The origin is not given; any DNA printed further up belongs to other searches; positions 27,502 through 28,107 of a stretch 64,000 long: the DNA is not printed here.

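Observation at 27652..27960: Cys-rich HesB/IscA-like protein inside the ars operon, with a tail resembling the HgcB tail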

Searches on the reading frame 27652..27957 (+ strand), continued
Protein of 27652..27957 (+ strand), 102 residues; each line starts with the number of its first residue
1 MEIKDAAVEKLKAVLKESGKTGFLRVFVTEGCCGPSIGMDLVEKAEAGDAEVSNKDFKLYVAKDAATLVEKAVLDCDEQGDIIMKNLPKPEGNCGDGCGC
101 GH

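Call 33: find_encoding_contigs(protein=P0198, flank=5000, max_places=2)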
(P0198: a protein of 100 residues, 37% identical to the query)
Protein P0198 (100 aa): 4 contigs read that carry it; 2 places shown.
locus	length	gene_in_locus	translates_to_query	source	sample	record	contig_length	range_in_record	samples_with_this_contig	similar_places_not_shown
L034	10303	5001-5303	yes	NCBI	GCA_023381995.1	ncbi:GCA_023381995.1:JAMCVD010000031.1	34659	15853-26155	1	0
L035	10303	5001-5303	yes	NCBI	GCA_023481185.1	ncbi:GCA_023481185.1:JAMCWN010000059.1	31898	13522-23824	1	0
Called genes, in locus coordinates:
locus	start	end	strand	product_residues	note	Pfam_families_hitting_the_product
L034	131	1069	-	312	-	PF01797:Y1_Tnp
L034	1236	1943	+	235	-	PF15515:MvaI_BcnI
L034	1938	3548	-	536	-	PF00376:MerR, PF12728:HTH_17, PF01555:N6_N4_Mtase, PF01170:UPF0020 (faint)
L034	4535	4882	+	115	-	PF06953:ArsD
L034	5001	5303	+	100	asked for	PF01521:Fe-S_biosyn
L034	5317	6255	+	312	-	PF01656:CbiA, PF02374:ArsA_ATPase, PF13614:AAA_31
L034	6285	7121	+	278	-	PF01656:CbiA, PF02374:ArsA_ATPase, PF13614:AAA_31, PF02374:ArsA_ATPase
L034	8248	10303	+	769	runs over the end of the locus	PF21910:GH85_C (faint), PF24489:Ig_J_second (faint), PF25059:FN3_DSCAM-DSCAML_C (faint), PF25529:Ig_ENGASE1_C (faint), PF00041:fn3 (weak), PF00041:fn3, PF24684:Vgb_lyase, PF24684:Vgb_lyase, +3 more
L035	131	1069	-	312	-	PF01797:Y1_Tnp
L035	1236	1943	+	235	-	PF15515:MvaI_BcnI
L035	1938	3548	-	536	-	PF00376:MerR, PF12728:HTH_17, PF01555:N6_N4_Mtase, PF01170:UPF0020 (faint)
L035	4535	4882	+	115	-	PF06953:ArsD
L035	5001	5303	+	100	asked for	PF01521:Fe-S_biosyn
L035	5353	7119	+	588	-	PF02374:ArsA_ATPase, PF13614:AAA_31 (weak), PF02374:ArsA_ATPase, PF01656:CbiA, PF13614:AAA_31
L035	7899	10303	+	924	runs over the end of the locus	PF00041:fn3 (weak), PF21910:GH85_C (faint), PF24489:Ig_J_second (faint), PF25529:Ig_ENGASE1_C (faint), PF10179:NDNF (faint), PF00041:fn3, PF24684:Vgb_lyase, PF24684:Vgb_lyase, +5 more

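Call 34: find_encoding_contigs(protein=P0241, flank=5000, max_places=2)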
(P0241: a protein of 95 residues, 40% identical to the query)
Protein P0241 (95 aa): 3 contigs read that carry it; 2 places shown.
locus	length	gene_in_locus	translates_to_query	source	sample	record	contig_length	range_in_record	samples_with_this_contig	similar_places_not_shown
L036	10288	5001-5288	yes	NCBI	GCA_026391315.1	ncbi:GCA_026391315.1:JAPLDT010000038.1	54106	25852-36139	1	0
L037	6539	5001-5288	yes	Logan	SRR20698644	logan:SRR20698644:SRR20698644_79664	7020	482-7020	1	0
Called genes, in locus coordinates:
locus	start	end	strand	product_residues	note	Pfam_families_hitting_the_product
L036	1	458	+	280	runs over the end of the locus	-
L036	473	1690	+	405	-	PF12704:MacB_PCD, PF02687:FtsX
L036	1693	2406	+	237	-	PF00005:ABC_tran, PF13304:AAA_21 (weak)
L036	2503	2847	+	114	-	PF06953:ArsD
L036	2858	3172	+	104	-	-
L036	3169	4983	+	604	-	PF00142:Fer4_NifH (faint), PF00448:SRP54 (faint), PF01656:CbiA, PF02374:ArsA_ATPase, PF13614:AAA_31, PF02374:ArsA_ATPase, PF13614:AAA_31, PF01656:CbiA (weak), +6 more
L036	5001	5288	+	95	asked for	PF01521:Fe-S_biosyn (faint)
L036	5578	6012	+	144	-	PF01451:LMWPc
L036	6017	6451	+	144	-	PF01451:LMWPc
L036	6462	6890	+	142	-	PF01451:LMWPc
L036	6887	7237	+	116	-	PF28289:BV97_02767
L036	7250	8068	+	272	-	PF01135:PCMT, PF13489:Methyltransf_23, PF01209:Ubie_methyltran, PF13847:Methyltransf_31, PF08241:Methyltransf_11, PF08242:Methyltransf_12, PF13649:Methyltransf_25, PF20922:Anamorsin_N, +2 more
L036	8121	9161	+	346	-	PF01758:SBF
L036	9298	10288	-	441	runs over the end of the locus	PF11700:ATG22, PF07690:MFS_1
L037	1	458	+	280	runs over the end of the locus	-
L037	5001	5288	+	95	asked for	PF01521:Fe-S_biosyn (faint)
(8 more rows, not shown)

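Call 35: find_encoding_contigs(protein=P0230, flank=5000, max_places=2)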
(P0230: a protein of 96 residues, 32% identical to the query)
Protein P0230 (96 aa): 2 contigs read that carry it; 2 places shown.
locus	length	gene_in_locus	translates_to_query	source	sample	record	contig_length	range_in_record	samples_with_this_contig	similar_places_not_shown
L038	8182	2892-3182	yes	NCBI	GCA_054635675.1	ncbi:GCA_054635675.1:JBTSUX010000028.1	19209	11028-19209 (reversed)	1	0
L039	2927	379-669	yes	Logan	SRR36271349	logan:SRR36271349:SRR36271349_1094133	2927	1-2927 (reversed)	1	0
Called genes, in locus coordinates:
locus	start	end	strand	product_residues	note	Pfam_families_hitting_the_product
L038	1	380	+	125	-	PF22544:HYDIN_VesB_CFA65-like_Ig, PF07610:DUF1573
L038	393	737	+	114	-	PF06953:ArsD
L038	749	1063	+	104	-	-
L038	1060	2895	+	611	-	PF00142:Fer4_NifH (faint), PF00448:SRP54 (faint), PF01656:CbiA (weak), PF02374:ArsA_ATPase, PF13614:AAA_31, PF01656:CbiA (weak), PF02374:ArsA_ATPase, PF13614:AAA_31, +6 more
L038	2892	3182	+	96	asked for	-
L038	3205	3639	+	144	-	PF01451:LMWPc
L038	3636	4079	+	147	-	PF01451:LMWPc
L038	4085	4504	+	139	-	PF01451:LMWPc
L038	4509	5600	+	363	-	PF01758:SBF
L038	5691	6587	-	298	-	PF13715:CarbopepD_reg_2 (faint), PF13620:CarboxypepD_reg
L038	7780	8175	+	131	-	PF26622:DUF8199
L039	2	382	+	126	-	?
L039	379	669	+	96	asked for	-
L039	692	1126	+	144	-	PF01451:LMWPc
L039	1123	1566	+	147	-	PF01451:LMWPc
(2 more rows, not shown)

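Call 44: search_solved_structures(query=A3, max_evalue=0.01, show_alignments=3)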
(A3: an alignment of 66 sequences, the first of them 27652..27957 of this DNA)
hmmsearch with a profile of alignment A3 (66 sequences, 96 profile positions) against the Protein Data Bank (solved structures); distinct sequences matched with E-value up to 0.01: 5.
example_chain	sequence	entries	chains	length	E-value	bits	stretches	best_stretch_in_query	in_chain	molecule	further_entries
2apn_A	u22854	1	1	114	1.3e-10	44.2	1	1-95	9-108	Protein HI1723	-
1nwb_A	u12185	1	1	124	2.1e-10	43.5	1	2-95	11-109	Hypothetical protein AQ_1857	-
1s98_A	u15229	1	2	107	2.4e-08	36.9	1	2-95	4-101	Protein yfhF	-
1r94_A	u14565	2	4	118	3.6e-08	36.4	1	2-95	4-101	Protein yfhF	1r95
2d2a_A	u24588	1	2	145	7.5e-06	28.9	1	1-94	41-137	SufA protein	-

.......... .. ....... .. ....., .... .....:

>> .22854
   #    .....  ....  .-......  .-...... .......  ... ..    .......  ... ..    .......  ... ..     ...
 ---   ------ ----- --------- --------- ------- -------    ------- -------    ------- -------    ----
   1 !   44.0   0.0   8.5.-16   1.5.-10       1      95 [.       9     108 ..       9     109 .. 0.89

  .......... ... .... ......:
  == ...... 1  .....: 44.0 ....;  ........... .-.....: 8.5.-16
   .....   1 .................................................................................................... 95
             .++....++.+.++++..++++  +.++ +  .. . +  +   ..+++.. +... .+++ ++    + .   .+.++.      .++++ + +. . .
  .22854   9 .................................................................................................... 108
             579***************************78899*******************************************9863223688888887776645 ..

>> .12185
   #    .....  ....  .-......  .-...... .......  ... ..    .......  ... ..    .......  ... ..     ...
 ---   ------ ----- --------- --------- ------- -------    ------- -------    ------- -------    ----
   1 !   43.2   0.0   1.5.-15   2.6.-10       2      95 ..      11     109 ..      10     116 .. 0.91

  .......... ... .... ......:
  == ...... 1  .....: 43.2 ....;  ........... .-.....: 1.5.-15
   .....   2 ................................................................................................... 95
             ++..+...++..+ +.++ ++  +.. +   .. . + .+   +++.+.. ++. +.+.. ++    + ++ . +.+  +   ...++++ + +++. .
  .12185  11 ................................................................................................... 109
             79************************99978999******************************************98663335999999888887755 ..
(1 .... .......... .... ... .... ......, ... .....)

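Call 45: find_encoding_contigs(protein=P0207, flank=5000, max_places=1)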
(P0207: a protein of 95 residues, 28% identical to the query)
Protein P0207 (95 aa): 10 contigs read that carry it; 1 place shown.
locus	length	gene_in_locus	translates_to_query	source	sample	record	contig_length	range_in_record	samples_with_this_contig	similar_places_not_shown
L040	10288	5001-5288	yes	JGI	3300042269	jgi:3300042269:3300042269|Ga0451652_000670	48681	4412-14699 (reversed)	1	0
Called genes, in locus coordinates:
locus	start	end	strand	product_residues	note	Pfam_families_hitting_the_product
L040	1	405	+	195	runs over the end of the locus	PF04542:Sigma70_r2, PF08281:Sigma70_r4_2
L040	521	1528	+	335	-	PF03773:ArsP_1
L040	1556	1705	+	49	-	-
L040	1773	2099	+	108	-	PF13412:HTH_24, PF12802:MarR_2 (weak), PF12840:HTH_20, PF01022:HTH_5, PF01047:MarR (weak), PF13545:HTH_Crp_2 (weak)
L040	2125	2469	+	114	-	PF06953:ArsD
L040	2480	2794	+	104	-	-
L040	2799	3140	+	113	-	-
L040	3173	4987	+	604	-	PF00142:Fer4_NifH (faint), PF00448:SRP54 (faint), PF01656:CbiA, PF02374:ArsA_ATPase, PF13614:AAA_31, PF02374:ArsA_ATPase, PF13614:AAA_31, PF01656:CbiA (weak), +8 more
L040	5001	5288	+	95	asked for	PF01521:Fe-S_biosyn (weak)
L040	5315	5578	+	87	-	-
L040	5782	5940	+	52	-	-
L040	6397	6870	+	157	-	-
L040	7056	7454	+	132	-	PF01451:LMWPc (weak)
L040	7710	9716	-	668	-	PF14293:YWFCY, PF02534:T4SS-DNA_transf, PF10412:TrwB_AAD_bind (weak), PF12696:TraG-D_C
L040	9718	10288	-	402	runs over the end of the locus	PF03432:Relaxase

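Call 46: find_encoding_contigs(protein=P0264, flank=5000, max_places=1)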
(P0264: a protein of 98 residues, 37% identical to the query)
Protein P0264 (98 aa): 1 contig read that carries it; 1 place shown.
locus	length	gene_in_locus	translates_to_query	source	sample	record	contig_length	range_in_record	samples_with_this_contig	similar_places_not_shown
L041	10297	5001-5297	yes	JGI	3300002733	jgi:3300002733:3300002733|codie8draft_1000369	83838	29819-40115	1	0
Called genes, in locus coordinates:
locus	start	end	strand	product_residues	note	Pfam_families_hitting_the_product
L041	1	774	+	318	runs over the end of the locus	PF03773:ArsP_1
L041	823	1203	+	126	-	PF10865:DUF2703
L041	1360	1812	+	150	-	PF00085:Thioredoxin, PF13098:Thioredoxin_2, PF13899:Thioredoxin_7 (weak)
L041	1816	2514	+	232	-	PF13386:DsbD_2, PF02683:DsbD_TM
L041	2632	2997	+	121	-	PF01022:HTH_5, PF12840:HTH_20 (faint)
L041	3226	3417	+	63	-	-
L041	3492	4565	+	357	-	PF01758:SBF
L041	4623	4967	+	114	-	PF06953:ArsD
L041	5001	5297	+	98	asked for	PF01521:Fe-S_biosyn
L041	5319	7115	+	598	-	PF00142:Fer4_NifH (faint), PF01656:CbiA (weak), PF02374:ArsA_ATPase, PF13614:AAA_31, PF01656:CbiA, PF02374:ArsA_ATPase, PF13614:AAA_31, PF02374:ArsA_ATPase, +6 more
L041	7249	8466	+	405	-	PF07228:SpoIIE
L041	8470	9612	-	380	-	PF13185:GAF_2 (weak), PF13487:HD_5, PF01966:HD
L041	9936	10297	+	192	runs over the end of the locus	PF01169:GDT1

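Call 47: find_encoding_contigs(protein=P0266, flank=5000, max_places=1)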
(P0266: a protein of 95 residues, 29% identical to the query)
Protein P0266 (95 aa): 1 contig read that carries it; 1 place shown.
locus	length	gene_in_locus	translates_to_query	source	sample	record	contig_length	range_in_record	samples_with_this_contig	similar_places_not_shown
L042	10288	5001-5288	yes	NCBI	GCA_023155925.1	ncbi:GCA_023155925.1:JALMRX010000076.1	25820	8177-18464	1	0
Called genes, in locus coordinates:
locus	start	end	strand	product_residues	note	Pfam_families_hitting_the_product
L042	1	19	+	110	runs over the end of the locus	-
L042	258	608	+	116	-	-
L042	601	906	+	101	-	PF02687:FtsX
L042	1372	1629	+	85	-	-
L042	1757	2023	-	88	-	-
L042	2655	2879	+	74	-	PF06953:ArsD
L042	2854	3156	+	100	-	-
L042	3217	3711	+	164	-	PF02374:ArsA_ATPase, PF13614:AAA_31 (weak)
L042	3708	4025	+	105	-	PF02374:ArsA_ATPase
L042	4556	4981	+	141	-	PF02374:ArsA_ATPase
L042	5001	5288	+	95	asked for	-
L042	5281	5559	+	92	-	-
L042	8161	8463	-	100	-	-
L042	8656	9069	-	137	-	-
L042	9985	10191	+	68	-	-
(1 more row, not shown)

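Call 48: find_encoding_contigs(protein=P0254, flank=5000, max_places=1)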
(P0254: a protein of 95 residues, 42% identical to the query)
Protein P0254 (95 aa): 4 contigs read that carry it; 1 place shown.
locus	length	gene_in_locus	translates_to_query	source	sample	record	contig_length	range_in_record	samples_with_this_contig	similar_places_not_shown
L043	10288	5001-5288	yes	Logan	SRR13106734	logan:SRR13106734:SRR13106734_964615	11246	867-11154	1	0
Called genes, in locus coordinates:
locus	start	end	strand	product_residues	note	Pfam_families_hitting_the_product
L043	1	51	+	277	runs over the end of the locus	PF13848:Thioredoxin_6 (faint)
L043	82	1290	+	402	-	PF12704:MacB_PCD, PF02687:FtsX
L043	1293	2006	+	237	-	PF00005:ABC_tran, PF13304:AAA_21 (weak)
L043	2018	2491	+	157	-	PF07610:DUF1573, PF22544:HYDIN_VesB_CFA65-like_Ig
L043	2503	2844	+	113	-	PF06953:ArsD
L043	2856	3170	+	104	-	-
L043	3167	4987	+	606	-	PF00142:Fer4_NifH (faint), PF00448:SRP54 (faint), PF01656:CbiA, PF02374:ArsA_ATPase, PF13614:AAA_31, PF01656:CbiA (weak), PF02374:ArsA_ATPase, PF13614:AAA_31, +5 more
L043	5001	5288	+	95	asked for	-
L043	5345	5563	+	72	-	PF01451:LMWPc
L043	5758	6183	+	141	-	PF01451:LMWPc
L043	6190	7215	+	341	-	PF03599:CdhD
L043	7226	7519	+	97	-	PF13534:Fer4_17 (faint), PF14697:Fer4_21 (faint), PF00037:Fer4 (weak), PF12797:Fer4_2 (faint), PF13237:Fer4_10, PF12837:Fer4_6 (weak), PF12838:Fer4_7, PF13187:Fer4_9 (weak)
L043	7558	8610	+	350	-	PF01758:SBF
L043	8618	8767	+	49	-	-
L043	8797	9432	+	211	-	PF01545:Cation_efflux (weak)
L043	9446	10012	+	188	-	PF01209:Ubie_methyltran, PF13489:Methyltransf_23, PF06325:PrmA (weak), PF13847:Methyltransf_31, PF13649:Methyltransf_25, PF08241:Methyltransf_11, PF08242:Methyltransf_12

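Call 49: find_encoding_contigs(protein=P0258, flank=5000, max_places=1)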
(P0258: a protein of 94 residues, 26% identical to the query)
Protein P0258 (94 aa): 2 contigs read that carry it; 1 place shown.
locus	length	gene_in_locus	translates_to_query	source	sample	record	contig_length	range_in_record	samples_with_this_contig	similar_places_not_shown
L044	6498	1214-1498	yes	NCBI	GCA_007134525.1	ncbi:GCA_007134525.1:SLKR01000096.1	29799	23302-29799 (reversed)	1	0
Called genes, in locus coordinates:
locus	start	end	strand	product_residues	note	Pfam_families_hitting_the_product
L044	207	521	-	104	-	PF00589:Phage_integrase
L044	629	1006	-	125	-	PF02899:Phage_int_SAM_1 (weak), PF13495:Phage_int_SAM_4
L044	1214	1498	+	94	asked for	PF01521:Fe-S_biosyn (weak)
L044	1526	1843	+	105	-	PF12840:HTH_20, PF01022:HTH_5, PF08279:HTH_11 (weak), PF12802:MarR_2 (weak), PF13412:HTH_24 (weak), PF13545:HTH_Crp_2 (weak)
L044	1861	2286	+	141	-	PF01451:LMWPc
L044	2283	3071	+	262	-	PF01135:PCMT, PF13489:Methyltransf_23, PF01209:Ubie_methyltran, PF08003:Methyltransf_9 (weak), PF08241:Methyltransf_11, PF08242:Methyltransf_12, PF13649:Methyltransf_25, PF13847:Methyltransf_31, +1 more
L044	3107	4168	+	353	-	PF13593:SBF_like (weak), PF01758:SBF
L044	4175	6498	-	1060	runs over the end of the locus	PF02837:Glyco_hydro_2_N, PF00703:Glyco_hydro_2, PF02836:Glyco_hydro_2_C, PF16353:LacZ_4, PF02929:Bgal_small_N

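Call 50: find_encoding_contigs(protein=P0265, flank=5000, max_places=1)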
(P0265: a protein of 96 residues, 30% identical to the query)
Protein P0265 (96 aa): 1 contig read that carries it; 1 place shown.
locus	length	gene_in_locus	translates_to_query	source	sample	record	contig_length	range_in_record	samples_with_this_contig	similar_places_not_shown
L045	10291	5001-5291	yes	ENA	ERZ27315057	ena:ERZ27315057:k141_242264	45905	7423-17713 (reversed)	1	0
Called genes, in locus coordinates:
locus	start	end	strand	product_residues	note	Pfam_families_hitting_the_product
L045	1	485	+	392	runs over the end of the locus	PF03453:MoeA_N, PF00994:MoCF_biosynth, PF03454:MoeA_C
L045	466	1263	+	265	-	PF04055:Radical_SAM, PF13353:Fer4_12 (weak), PF06463:Mob_synth_C (weak)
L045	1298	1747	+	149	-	PF01967:MoaC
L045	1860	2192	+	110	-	PF01022:HTH_5, PF01047:MarR (weak), PF12802:MarR_2 (faint), PF12840:HTH_20, PF13412:HTH_24, PF25212:HVO_A0114 (weak), PF13545:HTH_Crp_2 (weak)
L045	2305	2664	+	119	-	PF06953:ArsD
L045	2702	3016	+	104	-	-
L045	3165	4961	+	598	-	PF00142:Fer4_NifH (faint), PF00448:SRP54 (faint), PF00931:NB-ARC (faint), PF01656:CbiA, PF02374:ArsA_ATPase, PF13614:AAA_31, PF02374:ArsA_ATPase, PF13614:AAA_31, +6 more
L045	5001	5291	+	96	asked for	-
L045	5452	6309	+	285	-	-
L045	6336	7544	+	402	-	PF12704:MacB_PCD, PF02687:FtsX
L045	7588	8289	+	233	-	PF00005:ABC_tran, PF13304:AAA_21 (weak)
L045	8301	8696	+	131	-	PF22544:HYDIN_VesB_CFA65-like_Ig, PF07610:DUF1573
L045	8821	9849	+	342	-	PF01758:SBF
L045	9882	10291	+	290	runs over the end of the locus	PF00582:Usp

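Call 52: predict_structure(alignment_id=A3)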
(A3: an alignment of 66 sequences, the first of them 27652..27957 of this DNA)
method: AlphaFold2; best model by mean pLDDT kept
length: 102 residues; sequences in the alignment: 66
mean_pLDDT: 77.6   pTM: 0.61
mean pLDDT of the five models: 77.6, 77.1, 76.6, 76.4, 75.7
residues with pLDDT >= 90: 3; 70-90: 79; 50-70: 11; < 50: 9
segments of 3 or more residues with pLDDT < 50: 95-99
pLDDT, mean of each block of 10 residues (from residue 1): 85 81 83 74 85 83 86 84 76 48 39
secondary structure, 60 per line:
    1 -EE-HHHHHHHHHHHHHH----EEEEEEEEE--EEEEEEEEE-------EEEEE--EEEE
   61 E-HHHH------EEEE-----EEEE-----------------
elements in order: H5-18 E23-31 E34-42 E50-54 E57-61 H63-66 E73-76 E82-85

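Call 56: fold_search(model_id=the predicted structure, library=pdb)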
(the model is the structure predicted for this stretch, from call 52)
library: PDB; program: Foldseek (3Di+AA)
matches with E <= 10: 333; with E <= 0.001: 8
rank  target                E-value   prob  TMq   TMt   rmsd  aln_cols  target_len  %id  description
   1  1s98_A                1.2e-06  1.00  0.69  0.72   3.1        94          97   21  E.coli IscA crystal structure to 2.3 A (released 2004-06-01)
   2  1x0g_C                6.9e-06  1.00  0.73  0.67   3.3       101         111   23  Crystal Structure of IscA with the [2Fe-2S] cluster (released 2006-06-06)
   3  1r94_A                1.2e-05  1.00  0.69  0.72   3.1        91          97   24  Crystal Structure of IscA (MERCURY DERIVATIVE) (released 2003-12-23)
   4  1x0g_A                1.5e-05  1.00  0.63  0.63   2.7        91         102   20  Crystal Structure of IscA with the [2Fe-2S] cluster (released 2006-06-06)
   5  1nwb_MODEL_1_A        3.6e-05  1.00  0.64  0.65   3.5        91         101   27  Solution NMR Structure of Protein AQ_1857 from Aquifex aeolicus: Northeast Structural Genomics Consortium Targ (released 2003-06-03)
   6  2d2a_A                4.6e-05  1.00  0.62  0.57   5.0       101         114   25  Crystal Structure of Escherichia coli SufA Involved in Biosynthesis of Iron-sulfur Clusters (released 2005-12-13)
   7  2apn_MODEL_1_A        1.5e-04  1.00  0.57  0.52   7.3       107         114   24  hi1723 solution structure (released 2006-10-03)
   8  2d2a_B                4.9e-04  1.00  0.62  0.62   3.0        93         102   22  Crystal Structure of Escherichia coli SufA Involved in Biosynthesis of Iron-sulfur Clusters (released 2005-12-13)
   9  2k4z_MODEL_1_A        2.1e-03  1.00  0.63  0.52   4.9       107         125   21  Solution NMR Structure of Allochromatium vinosum DsrR: Northeast Structural Genomics Consortium Target OP5 (released 2008-07-22)
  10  9a4q_B                3.7e-03  1.00  0.61  0.65   3.0        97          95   12  Integrative model of ODPA-YNER by crosslinking MS and deep learning (released 2024-09-18)
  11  1x0g_D                4.3e-03  0.97  0.46  0.45  19.9       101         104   23  Crystal Structure of IscA with the [2Fe-2S] cluster (released 2006-06-06)
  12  1x0g_B                5.5e-02  0.80  0.44  0.41  21.0        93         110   22  Crystal Structure of IscA with the [2Fe-2S] cluster (released 2006-06-06)
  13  2qgo                  6.7e-02  0.97  0.54  0.49   4.3        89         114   18  Crystal structure of a putative Fe-S biosynthesis protein from Lactobacillus acidophilus (released 2007-07-31)
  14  5nh2_A                5.1e-01  0.07  0.19  0.08  13.1       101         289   12  Bartonella henselae BepA Fic domain in complex with its antitoxin homologue BiaA (released 2018-05-16)
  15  4cdk_G                7.6e-01  0.18  0.25  0.25   3.8        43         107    9  Structure of ZNRF3-RSPO1 (released 2014-01-08)
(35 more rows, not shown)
